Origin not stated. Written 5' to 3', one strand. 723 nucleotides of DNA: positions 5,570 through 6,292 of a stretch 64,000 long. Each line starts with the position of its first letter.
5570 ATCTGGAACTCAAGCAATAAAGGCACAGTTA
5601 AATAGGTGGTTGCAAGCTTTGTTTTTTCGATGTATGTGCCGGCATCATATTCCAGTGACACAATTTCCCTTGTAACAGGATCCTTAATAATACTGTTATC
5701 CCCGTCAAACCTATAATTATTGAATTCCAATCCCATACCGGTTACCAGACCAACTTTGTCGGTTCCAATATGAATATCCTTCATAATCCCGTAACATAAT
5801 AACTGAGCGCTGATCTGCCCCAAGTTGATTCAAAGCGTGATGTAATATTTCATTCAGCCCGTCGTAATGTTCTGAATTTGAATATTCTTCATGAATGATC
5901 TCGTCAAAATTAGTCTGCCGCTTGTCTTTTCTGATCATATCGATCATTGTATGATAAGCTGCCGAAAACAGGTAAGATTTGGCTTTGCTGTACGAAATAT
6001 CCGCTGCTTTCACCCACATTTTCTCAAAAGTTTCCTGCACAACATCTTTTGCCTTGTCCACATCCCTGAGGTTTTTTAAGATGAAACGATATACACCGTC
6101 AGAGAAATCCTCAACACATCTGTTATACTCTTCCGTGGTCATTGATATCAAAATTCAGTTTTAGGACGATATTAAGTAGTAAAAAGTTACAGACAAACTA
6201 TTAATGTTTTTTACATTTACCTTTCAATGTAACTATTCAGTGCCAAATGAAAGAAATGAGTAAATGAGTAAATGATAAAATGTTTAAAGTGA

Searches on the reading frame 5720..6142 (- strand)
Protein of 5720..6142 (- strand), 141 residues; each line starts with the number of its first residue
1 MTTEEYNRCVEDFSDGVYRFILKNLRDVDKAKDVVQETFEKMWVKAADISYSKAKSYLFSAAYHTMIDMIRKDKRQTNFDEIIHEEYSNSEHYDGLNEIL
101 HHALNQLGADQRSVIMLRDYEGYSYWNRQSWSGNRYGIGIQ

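Call 50: search_protein_families(library=pfam, proteins=[window:5720-6142:-], max_evalue=0.001)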
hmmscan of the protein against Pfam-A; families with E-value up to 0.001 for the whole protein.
window:5720-6142:- (141 aa): 2 families
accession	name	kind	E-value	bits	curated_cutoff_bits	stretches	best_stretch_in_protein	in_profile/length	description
PF04542.20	Sigma70_r2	-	2.3e-10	40.6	24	1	10-75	2-70/71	Sigma-70 region 2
PF08281.18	Sigma70_r4_2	-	9.6e-06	25.6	25.7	1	98-125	2-29/54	Sigma-70, region 4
